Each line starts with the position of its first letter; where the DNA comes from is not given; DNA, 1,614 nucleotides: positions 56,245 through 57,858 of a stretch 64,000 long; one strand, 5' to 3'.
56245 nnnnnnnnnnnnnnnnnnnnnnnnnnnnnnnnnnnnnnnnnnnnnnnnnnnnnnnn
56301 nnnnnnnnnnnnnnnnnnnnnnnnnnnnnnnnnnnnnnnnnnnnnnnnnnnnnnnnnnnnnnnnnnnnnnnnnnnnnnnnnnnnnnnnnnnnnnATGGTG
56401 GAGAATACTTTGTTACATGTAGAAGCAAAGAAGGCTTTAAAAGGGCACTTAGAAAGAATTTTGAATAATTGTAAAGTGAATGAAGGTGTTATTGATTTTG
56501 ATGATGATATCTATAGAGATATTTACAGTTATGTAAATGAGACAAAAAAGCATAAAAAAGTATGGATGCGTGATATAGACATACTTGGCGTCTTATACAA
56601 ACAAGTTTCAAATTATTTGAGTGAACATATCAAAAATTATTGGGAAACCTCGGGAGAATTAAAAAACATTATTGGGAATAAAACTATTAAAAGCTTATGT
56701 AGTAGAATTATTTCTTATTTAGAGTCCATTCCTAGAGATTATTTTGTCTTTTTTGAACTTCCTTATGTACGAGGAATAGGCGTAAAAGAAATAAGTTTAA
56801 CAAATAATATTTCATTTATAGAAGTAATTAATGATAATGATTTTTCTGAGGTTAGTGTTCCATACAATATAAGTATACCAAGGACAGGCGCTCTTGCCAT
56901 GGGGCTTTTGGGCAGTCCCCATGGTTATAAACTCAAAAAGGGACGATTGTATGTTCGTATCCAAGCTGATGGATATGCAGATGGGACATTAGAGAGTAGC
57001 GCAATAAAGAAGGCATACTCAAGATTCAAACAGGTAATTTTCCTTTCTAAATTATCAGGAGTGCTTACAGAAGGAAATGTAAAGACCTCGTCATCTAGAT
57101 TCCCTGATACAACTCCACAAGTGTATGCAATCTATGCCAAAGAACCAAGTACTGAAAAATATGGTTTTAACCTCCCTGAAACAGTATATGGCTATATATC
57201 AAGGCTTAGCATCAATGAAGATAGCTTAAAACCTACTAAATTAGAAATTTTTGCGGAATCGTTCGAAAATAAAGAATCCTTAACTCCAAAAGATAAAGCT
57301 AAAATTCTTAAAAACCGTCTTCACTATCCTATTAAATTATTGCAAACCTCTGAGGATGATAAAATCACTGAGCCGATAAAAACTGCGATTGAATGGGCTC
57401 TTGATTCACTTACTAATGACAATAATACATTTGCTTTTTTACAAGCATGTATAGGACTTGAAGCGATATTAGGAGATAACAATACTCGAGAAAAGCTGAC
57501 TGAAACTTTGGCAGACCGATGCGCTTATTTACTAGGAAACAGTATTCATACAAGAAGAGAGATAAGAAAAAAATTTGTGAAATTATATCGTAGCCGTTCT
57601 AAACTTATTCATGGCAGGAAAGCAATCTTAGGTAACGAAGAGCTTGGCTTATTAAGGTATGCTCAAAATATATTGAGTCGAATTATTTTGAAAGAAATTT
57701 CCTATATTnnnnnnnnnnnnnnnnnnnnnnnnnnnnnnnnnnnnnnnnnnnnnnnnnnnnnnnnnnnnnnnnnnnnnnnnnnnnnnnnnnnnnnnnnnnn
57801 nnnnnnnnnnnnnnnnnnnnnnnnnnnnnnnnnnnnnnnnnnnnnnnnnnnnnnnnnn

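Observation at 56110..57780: AT-rich single-gene island encoding an orphan HEPN-like protein between atpB and prmC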

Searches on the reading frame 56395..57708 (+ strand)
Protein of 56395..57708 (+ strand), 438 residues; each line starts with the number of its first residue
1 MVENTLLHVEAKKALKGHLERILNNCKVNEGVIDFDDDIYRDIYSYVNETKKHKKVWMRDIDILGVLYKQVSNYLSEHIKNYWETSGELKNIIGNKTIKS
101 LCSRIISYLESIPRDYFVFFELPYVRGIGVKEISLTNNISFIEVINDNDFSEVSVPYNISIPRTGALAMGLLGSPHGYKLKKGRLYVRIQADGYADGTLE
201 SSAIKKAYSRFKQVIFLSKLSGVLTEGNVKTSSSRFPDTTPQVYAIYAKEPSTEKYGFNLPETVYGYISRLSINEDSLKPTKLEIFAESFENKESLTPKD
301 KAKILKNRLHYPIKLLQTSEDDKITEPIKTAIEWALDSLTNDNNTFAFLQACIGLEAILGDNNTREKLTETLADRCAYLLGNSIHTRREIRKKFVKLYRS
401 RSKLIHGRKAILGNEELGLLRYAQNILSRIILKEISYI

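Call 4: search_protein_families(library=pfam, proteins=[window:56395-57708:+], max_evalue=10)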
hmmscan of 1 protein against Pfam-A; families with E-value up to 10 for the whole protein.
window:56395-57708:+ (438 aa): 0 families

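Call 5: search_protein_families(library=padloc, proteins=[window:56395-57708:+], max_evalue=10)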
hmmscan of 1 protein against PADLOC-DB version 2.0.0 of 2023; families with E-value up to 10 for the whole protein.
window:56395-57708:+ (438 aa): 3 families
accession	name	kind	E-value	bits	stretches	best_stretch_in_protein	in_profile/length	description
PDLC03756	RT_UG19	-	0.0027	14.8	1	17-112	303-395/562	DRT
PDLC04885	PDC-S05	-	0.0094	14.2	1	46-91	20-63/110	-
PDLC04861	PDC-S05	-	0.026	12.5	1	51-93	23-63/83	-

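Call 6: search_protein_families(library=ncbifam, proteins=[window:56395-57708:+], max_evalue=10)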
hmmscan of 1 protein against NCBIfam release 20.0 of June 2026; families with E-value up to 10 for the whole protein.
window:56395-57708:+ (438 aa): 1 family
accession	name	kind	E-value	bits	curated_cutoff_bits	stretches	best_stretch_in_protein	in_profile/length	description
NF011556.0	PRK14981.2-2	equivalog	0.044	13.7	182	1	65-100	39-74/124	DNA-directed RNA polymerase subunit F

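Call 8: find_homologous_proteins(query=window:56395-57708:+, max_evalue=0.001)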
Query window:56395-57708:+ (438 aa): 100 proteins with E <= 0.001 among 7720 candidates.
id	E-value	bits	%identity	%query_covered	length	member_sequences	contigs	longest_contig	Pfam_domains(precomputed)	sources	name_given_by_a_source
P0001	2.1e-284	961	100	99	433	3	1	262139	-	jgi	-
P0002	1.8e-155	536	60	99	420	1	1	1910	-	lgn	-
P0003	1.4e-153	530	57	100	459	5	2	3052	-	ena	-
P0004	1.4e-148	513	55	100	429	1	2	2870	-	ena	-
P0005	3.8e-148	512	55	100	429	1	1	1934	-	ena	-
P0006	9.7e-148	510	55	100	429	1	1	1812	-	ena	-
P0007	2.2e-147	509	55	100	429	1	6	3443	-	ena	-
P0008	2.6e-147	509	55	99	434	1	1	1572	-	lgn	-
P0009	4.0e-147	508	55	100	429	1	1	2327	-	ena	-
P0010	5.3e-147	508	54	100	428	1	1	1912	-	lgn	-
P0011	6.7e-147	508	55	100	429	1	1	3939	-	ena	-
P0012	1.5e-146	507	55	100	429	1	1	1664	-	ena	-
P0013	2.6e-146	506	55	100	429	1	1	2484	-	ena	-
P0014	2.9e-146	506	57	100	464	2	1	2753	-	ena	-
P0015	5.6e-146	505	55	100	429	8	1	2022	-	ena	-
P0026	2.6e-141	489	56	100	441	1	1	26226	-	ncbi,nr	ncbi:MAG: hypothetical protein HY096_12760 [Nitrospinae bacterium]|nr:hypothetical protein [Nitrospi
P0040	1.5e-128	447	52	100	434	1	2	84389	-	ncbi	-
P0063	1.1e-49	188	32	98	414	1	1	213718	-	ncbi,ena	-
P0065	9.0e-49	184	30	99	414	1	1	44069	-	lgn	-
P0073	5.1e-46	175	31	99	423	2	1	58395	-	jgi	jgi:hypothetical protein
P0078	8.4e-44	168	27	99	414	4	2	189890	-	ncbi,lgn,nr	ncbi:MAG: hypothetical protein KJ787_04620 [Gammaproteobacteria bacterium]|nr:hypothetical protein [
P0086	3.0e-38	150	30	99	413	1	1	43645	-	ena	-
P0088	1.1e-37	148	38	59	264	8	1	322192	-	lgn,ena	-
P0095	1.1e-31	128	28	88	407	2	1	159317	-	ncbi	-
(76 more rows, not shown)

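Call 10: search_solved_structures(query=window:56395-57708:+, max_evalue=10)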
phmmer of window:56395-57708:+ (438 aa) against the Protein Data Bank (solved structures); distinct sequences matched with E-value up to 10: 2.
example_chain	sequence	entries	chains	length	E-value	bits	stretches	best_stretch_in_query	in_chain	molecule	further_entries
3snv_A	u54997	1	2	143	0.55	12.2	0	180-202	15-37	Symfoil-4T/Permutation #1 synthetic protein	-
1t92_A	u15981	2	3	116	2.1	10.3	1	209-272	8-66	General secretion pathway protein G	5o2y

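Call 13: search_protein_families(library=pfam, alignment_id=A1, max_evalue=1)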
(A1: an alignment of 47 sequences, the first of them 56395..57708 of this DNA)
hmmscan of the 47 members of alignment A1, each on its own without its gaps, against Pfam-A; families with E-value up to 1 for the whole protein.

A. member 1, window:56395-57708:+ (438 aa): 0 families

B. families by the number of members that match (of 47 scanned): 28 families (the first 25 are shown)
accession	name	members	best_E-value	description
PF10298.14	WhiA_N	2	0.02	WhiA N-terminal LAGLIDADG-like domain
PF14811.11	TPD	1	0.0073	Protein of unknown function TPD sequence-motif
PF06908.16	YpsA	1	0.013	YspA SLOG family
PF08713.17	DNA_alkylation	1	0.018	DNA alkylation repair enzyme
PF09069.17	EF-hand_3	1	0.018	EF-hand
PF08645.17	PNK3P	1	0.042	Polynucleotide kinase 3 phosphatase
PF06289.16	FlbD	1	0.045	Flagellar and Swarming motility proteins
PF20923.2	COMMD9_HN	1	0.055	COMMD9, helical N-terminal domain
PF19709.4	DUF6206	1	0.078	Family of unknown function (DUF6206)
PF20268.4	SBDS_C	1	0.08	SBDS protein, C-terminal domain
PF17027.11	Bromo_TP_like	1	0.087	Histone-fold protein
PF14215.12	bHLH-MYC_N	1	0.09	bHLH-MYC and R2R3-MYB transcription factors N-terminal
PF23833.1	DUF7203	1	0.098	Family of unknown function (DUF7203)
PF08635.15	ox_reductase_C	1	0.098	Putative oxidoreductase C terminal domain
PF25734.1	RelB_like_antitoxin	1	0.1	Putative antitoxin family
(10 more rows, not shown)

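Call 14: search_solved_structures(query=A1, max_evalue=10, show_alignments=3)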
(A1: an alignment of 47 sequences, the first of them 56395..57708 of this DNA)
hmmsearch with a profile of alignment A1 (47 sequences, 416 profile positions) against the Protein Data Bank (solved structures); distinct sequences matched with E-value up to 10: 1.
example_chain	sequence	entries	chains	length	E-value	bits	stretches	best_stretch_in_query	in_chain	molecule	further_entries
5wlp_A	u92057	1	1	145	1.5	11.1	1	102-122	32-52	Autophagy-related protein 32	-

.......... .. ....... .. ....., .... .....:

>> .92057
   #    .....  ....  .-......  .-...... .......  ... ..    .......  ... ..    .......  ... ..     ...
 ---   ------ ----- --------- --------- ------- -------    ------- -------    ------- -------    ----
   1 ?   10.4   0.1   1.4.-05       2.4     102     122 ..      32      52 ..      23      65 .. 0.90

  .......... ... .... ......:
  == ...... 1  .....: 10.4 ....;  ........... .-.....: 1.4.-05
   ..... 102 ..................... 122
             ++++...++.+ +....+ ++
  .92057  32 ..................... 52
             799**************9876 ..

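Call 16: find_encoding_contigs(protein=P0040, flank=8000, max_places=2)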
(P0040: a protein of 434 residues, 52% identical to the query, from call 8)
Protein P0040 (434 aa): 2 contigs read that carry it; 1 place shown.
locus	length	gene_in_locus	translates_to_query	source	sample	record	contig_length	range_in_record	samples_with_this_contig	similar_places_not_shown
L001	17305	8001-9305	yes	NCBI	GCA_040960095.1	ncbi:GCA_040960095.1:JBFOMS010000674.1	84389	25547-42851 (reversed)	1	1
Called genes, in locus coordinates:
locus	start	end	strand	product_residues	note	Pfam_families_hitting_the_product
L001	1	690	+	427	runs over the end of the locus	PF02844:GARS_N, PF01071:GARS_A, PF02843:GARS_C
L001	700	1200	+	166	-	PF00731:AIRC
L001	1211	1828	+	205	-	PF01300:Sua5_yciO_yrdC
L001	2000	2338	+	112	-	PF06429:Flg_bbr_C (weak)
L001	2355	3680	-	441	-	PF01029:NusB, PF22458:RsmF-B_ferredox, PF01728:FtsJ (weak), PF01189:Methyltr_RsmB-F, PF13847:Methyltransf_31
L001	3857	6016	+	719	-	PF00672:HAMP (weak), PF00015:MCPsignal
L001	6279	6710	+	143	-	PF04246:RseC_MucC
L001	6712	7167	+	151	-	PF01668:SmpB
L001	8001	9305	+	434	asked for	-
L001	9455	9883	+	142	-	-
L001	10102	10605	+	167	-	PF04308:RNaseH_like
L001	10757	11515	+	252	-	PF11249:DUF3047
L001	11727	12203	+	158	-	PF01613:Flavin_Reduct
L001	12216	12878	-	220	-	-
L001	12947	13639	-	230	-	PF01381:HTH_3, PF12844:HTH_19 (faint), PF00717:Peptidase_S24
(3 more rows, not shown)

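Call 17: find_encoding_contigs(protein=P0026, flank=8000, max_places=2)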
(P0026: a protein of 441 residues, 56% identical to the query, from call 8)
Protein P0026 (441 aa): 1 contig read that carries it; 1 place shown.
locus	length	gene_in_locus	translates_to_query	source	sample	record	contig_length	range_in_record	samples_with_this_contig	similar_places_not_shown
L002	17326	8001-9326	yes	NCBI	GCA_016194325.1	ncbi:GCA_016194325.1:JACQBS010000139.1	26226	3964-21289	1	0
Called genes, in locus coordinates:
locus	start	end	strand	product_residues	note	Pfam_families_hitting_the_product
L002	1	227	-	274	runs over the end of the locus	-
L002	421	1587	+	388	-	PF00155:Aminotran_1_2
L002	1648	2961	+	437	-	PF03447:NAD_binding_3, PF00742:Homoserine_dh, PF01842:ACT, PF22629:ACT_AHAS_ss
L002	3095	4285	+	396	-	PF01676:Metalloenzyme, PF10143:PhosphMutase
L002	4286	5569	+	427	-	PF01964:ThiC_Rad_SAM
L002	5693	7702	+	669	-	PF04851:ResIII, PF17757:UvrB_inter, PF27431:UvrB_3rd, PF00271:Helicase_C, PF12344:UvrB, PF02151:UVR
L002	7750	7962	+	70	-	-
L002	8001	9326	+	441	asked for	-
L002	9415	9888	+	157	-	PF05635:23S_rRNA_IVP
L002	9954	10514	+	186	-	PF01209:Ubie_methyltran, PF05148:Methyltransf_8 (weak), PF13489:Methyltransf_23, PF01728:FtsJ (weak), PF13847:Methyltransf_31, PF08241:Methyltransf_11, PF08242:Methyltransf_12, PF13649:Methyltransf_25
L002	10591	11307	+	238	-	PF03215:Rad17 (faint), PF13476:AAA_23 (weak), PF00005:ABC_tran, PF13304:AAA_21 (weak)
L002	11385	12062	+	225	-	PF01061:ABC2_membrane, PF03379:CcmB, PF12698:ABC2_membrane_3 (weak)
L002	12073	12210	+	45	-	-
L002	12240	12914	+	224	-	PF01578:Cytochrom_C_asm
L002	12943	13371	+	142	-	PF01475:FUR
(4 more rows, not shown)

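Call 18: find_encoding_contigs(protein=P0063, flank=8000, max_places=2)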
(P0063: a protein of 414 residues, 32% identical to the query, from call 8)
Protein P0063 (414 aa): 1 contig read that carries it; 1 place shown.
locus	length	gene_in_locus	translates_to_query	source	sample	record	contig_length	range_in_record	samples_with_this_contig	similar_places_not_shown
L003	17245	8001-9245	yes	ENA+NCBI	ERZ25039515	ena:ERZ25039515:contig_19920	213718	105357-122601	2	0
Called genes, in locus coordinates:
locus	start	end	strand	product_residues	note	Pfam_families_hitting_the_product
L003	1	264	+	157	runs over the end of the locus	PF12146:Hydrolase_4, PF12697:Abhydrolase_6 (weak), PF00561:Abhydrolase_1 (weak)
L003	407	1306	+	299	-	PF06325:PrmA, PF02005:TRM (weak), PF05175:MTS, PF02475:TRM5-TYW2_MTfase (weak), PF13489:Methyltransf_23 (weak), PF08241:Methyltransf_11 (weak), PF13649:Methyltransf_25, PF13847:Methyltransf_31, +1 more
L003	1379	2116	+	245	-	PF20260:PUA_4, PF04452:Methyltrans_RNA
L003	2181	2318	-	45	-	-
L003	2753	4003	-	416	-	PF00872:Transposase_mut, PF10551:MULE (weak)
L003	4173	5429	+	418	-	-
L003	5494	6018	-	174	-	PF02472:ExbD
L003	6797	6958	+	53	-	-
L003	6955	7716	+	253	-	-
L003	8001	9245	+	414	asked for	-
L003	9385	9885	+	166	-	-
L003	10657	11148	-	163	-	-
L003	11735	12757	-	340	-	PF05014:Nuc_deoxyrib_tr (faint)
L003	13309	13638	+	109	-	PF00589:Phage_integrase (weak)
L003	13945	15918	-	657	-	PF07715:Plug, PF00593:TonB_dep_Rec_b-barrel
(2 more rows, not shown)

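Call 19: find_encoding_contigs(protein=P0078, flank=8000, max_places=2)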
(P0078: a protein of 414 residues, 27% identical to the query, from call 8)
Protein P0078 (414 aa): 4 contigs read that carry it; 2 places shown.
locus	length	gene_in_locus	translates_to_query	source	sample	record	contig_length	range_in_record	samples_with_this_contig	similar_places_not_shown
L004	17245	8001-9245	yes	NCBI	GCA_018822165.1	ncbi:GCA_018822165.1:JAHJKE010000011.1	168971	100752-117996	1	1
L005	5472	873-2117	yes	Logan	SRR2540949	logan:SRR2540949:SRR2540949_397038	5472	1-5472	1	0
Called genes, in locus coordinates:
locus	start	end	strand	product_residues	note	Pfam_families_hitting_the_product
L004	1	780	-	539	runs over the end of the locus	PF00005:ABC_tran, PF02463:SMC_N (faint), PF03193:RsgA_GTPase (faint), PF13175:AAA_15 (faint), PF13476:AAA_23 (faint), PF13555:AAA_29 (faint), PF12848:ABC_tran_Xtn, PF00005:ABC_tran, +3 more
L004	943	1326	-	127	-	PF01814:Hemerythrin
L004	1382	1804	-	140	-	-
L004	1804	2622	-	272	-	-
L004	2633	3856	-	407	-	PF03916:NrfD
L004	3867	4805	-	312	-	PF12838:Fer4_7, PF13247:Fer4_11, PF00037:Fer4 (weak), PF12797:Fer4_2 (weak), PF13237:Fer4_10 (weak), PF12838:Fer4_7 (weak), PF13187:Fer4_9 (weak), PF13247:Fer4_11 (weak), +6 more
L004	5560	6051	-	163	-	PF00589:Phage_integrase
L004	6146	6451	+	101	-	PF09907:HigB_toxin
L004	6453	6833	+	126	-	-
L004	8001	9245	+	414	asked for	-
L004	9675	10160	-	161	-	PF05099:TerB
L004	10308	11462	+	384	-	PF02384:N6_Mtase (faint), PF07669:Eco57I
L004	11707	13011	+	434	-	PF08886:GshA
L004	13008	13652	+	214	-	PF02798:GST_N, PF13417:GST_N_3, PF13409:GST_N_2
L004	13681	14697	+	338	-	PF02424:ApbE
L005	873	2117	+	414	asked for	-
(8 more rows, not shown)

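Call 20: predict_structure(alignment_id=A1)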
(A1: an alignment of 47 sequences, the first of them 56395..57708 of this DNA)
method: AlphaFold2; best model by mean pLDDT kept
length: 438 residues; sequences in the alignment: 47
mean_pLDDT: 90.7   pTM: 0.90
mean pLDDT of the five models: 90.7, 89.9, 89.8, 89.3, 89.0
residues with pLDDT >= 90: 357; 70-90: 40; 50-70: 26; < 50: 15
segments of 3 or more residues with pLDDT < 50: 162-170
pLDDT, mean of each block of 10 residues (from residue 1): 74 97 96 90 97 96 95 94 95 97 97 97 92 98 95 74 43 66 95 94 97 98 86 57 93 91 93 95 91 91 97 96 96 98 97 96 72 94 97 96 95 94 98 95
secondary structure, 60 per line:
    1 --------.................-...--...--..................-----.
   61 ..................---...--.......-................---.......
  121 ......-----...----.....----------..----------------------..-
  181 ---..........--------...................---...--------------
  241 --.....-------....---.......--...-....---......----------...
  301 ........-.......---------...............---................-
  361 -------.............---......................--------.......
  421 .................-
elements in order: H9-25 E27-29 E32-34 H37-54 H60-78 H89-93 H95-110 E114-126 E132-134 E139-143 E184-193 H202-220 E224-226 E243-247 E255-258 H262-268 E271-273 H275-278 H282-287 H298-308 H310-316 H326-340 H344-359 H368-380 H384-405 H414-437

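Call 21: search_protein_representatives(protein=window:56395-57708:+)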
Query: 438 residues. Proteins with E-value up to 0.001 (for the whole library): 1504; up to 1e-10: 718; up to 1e-30: 138. The best 150 are listed.
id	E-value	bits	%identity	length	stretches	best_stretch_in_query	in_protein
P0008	8.1e-148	509.0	56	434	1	5-438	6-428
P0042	2.0e-104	366.1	45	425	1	7-436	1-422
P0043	1.4e-95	337.0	44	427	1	3-438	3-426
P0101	3.5e-73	263.2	62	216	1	238-438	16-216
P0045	6.1e-60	219.6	38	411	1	8-436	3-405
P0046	1.7e-59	218.2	37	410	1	10-436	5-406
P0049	5.5e-57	209.9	35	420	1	8-435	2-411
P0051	1.0e-56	208.9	35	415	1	7-438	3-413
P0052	3.7e-56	207.1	38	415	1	8-436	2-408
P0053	4.0e-56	207.0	39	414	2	314-437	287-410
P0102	2.2e-54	201.3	35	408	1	7-437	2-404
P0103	4.3e-54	200.3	35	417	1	7-436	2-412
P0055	5.2e-54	200.1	35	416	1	7-436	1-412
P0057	4.3e-53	197.0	33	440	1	7-436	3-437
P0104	6.3e-53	196.5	34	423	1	7-436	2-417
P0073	1.6e-46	175.4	33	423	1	8-437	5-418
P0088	3.4e-38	148.0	41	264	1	179-438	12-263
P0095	3.5e-32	128.2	34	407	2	309-437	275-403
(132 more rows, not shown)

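Call 24: fold_search(model_id=the predicted structure, library=pdb)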
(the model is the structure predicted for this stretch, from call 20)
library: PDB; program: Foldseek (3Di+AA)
matches with E <= 10: 47; with E <= 0.001: 0
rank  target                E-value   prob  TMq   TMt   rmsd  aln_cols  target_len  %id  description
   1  8fqc_U1               1.2e+00  0.06  0.13  0.14  24.3       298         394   10  Structure of baseplate with receptor binding complex of Agrobacterium phage Milano (released 2024-01-31)
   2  7pkn_N                1.4e+00  0.01  0.07  0.09  24.1       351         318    7  Structure of the human CCAN deltaCT complex (released 2022-04-27)
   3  6eqt_B                2.0e+00  0.02  0.07  0.11  18.2       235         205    8  CRYSTAL STRUCTURE OF THE HUMAN KINETOCHORE PROTEIN CENP-N (released 2018-01-17)
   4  4k0e_C                2.6e+00  0.01  0.10  0.06  31.8       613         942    8  X-ray crystal structure of a heavy metal efflux pump, crystal form II (released 2013-10-16)
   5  8bw8_B                3.4e+00  0.04  0.11  0.16  13.9       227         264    9  Crystal structure of the dCNK-SAM-CRIC-PDZ/dHYP-SAM complex (released 2024-02-21)
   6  6egk_A                3.7e+00  0.03  0.10  0.13  14.8       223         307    9  T181N Cucumene Synthase (released 2018-10-31)
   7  8bw8_F                4.1e+00  0.04  0.11  0.16  13.7       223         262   10  Crystal structure of the dCNK-SAM-CRIC-PDZ/dHYP-SAM complex (released 2024-02-21)
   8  6o81_L                4.3e+00  0.04  0.12  0.15  12.6       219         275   11  Electron cryo-microscopy of the eukaryotic translation initiation factor 2B bound to translation initiation factor 2 f (released 2019-05-15)
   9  7w5h_B                4.5e+00  0.03  0.10  0.12  16.0       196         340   11  The structure of trichobrasilenol synthase TaTC6 in complex with FsPP (released 2022-08-31)
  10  7xhn_N                5.2e+00  0.04  0.08  0.11  14.5       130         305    8  Structure of human inner kinetochore CCAN-DNA complex (released 2023-01-25)
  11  5lzs_DD               5.4e+00  0.02  0.07  0.12  18.8       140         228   11  Structure of the mammalian ribosomal elongation complex with aminoacyl-tRNA, eEF1A, and didemnin B (released 2016-11-30)
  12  8yb4_B                5.4e+00  0.01  0.07  0.06  22.8       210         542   13  Pfr conformer of Arabidopsis thaliana phytochrome B in complex with phytochrome-interacting factor 6 (released 2024-10-02)
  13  5u5l_B                5.7e+00  0.04  0.09  0.14  13.4       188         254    9  X-ray Crystal Structure of the PPARgamma Ligand Binding Domain in Complex with Rivoglitazone (released 2017-08-23)
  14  5w9e                  6.0e+00  0.02  0.11  0.10  19.7       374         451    8  Toxoplasma Gondii CDPK1 in complex with inhibitor GXJ-186 (released 2017-08-02)
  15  9efk_A                6.0e+00  0.01  0.09  0.08  34.8       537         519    7  Cryo-EM structure of the portal-tail complex of LME-1 phage (released 2025-04-16)
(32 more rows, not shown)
